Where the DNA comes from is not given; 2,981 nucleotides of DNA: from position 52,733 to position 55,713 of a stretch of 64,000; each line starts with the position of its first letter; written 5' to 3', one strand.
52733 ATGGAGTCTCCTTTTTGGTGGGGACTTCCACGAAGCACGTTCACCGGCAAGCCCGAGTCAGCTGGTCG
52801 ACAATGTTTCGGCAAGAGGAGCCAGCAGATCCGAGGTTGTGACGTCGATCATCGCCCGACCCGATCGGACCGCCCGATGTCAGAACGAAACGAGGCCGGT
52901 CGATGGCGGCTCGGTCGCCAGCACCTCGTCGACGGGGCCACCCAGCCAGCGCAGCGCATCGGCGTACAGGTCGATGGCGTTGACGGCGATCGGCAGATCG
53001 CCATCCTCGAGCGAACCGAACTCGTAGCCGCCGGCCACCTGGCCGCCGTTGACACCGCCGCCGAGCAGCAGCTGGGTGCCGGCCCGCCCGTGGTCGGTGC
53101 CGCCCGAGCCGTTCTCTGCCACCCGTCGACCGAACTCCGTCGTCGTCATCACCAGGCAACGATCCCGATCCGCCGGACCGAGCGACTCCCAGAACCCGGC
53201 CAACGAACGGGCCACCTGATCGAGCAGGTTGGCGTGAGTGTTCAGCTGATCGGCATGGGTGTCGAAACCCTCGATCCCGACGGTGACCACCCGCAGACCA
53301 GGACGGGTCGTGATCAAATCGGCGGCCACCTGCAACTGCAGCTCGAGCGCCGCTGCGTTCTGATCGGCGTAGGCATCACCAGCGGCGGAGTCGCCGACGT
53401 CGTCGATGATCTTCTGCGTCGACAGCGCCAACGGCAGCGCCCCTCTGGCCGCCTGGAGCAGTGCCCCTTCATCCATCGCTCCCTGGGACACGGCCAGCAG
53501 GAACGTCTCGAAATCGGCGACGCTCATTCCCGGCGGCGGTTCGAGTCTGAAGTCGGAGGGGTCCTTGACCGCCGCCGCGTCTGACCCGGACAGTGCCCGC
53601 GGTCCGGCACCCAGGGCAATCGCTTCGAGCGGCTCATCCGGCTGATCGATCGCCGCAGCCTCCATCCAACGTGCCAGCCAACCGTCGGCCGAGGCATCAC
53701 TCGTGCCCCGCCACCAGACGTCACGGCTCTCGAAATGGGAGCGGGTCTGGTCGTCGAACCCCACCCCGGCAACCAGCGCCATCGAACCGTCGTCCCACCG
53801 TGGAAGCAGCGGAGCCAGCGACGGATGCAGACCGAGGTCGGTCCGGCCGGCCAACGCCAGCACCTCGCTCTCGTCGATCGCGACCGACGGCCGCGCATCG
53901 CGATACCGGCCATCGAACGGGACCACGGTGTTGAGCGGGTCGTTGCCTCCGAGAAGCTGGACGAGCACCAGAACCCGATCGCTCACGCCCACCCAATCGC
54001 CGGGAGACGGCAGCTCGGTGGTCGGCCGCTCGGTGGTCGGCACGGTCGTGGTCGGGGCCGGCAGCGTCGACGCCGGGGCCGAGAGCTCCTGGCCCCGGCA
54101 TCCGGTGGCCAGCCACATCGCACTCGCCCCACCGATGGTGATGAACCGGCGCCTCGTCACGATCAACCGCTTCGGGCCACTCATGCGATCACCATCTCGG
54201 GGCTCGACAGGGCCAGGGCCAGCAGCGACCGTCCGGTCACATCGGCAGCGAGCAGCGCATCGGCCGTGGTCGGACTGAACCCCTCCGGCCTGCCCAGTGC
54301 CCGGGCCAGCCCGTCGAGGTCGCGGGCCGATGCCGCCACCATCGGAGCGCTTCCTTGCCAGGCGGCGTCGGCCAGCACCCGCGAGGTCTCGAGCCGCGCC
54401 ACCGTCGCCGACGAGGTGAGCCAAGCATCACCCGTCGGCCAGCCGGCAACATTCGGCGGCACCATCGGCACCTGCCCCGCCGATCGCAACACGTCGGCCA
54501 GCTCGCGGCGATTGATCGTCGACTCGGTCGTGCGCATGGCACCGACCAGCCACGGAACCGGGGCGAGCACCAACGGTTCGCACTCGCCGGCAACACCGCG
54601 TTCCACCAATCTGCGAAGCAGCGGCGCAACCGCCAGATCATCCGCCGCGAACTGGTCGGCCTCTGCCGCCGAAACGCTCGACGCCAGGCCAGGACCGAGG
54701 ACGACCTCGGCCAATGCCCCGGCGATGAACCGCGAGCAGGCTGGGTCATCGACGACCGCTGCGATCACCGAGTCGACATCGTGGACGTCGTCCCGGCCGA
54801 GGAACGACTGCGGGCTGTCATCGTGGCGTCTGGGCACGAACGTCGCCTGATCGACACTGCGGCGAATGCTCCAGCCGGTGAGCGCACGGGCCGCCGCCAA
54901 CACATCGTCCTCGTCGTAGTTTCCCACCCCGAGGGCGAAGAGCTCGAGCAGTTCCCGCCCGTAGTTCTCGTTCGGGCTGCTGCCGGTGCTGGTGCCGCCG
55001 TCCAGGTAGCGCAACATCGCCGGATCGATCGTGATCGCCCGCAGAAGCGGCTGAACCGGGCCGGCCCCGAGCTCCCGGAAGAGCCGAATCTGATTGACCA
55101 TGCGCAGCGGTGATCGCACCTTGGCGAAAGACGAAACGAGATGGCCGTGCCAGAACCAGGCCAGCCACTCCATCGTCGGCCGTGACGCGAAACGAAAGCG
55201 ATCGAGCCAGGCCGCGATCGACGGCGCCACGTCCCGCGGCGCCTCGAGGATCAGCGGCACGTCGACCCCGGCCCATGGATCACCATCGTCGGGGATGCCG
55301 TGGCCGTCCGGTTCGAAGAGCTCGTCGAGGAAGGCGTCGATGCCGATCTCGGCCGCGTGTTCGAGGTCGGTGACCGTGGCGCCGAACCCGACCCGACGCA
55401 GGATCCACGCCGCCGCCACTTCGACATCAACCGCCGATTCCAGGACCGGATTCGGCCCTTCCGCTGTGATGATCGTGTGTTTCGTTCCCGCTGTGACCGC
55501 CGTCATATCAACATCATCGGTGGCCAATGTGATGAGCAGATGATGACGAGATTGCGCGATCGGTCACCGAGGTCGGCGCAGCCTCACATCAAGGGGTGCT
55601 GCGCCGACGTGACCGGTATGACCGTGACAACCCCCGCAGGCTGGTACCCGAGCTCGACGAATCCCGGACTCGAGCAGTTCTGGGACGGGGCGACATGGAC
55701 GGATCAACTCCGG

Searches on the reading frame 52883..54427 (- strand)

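Call 106: search_protein_families(library=pfam, proteins=[window:52883-54427:-], max_evalue=0.001)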
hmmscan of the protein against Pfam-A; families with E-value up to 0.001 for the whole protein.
window:52883-54427:- (515 aa): 1 family
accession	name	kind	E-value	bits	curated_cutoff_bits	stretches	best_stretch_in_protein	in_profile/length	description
PF07394.17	DUF1501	-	1.3e-26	94.1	27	1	349-496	215-362/390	Protein of unknown function (DUF1501)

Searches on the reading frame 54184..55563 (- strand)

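Call 106: search_protein_families(library=pfam, proteins=[window:54184-55563:-], max_evalue=0.001)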
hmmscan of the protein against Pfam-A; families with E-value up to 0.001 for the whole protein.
window:54184-55563:- (460 aa): 1 family
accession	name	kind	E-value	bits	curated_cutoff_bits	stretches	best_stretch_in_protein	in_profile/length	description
PF08811.16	DUF1800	-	2.4e-78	264.6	26.1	1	54-458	2-418/419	Protein of unknown function (DUF1800)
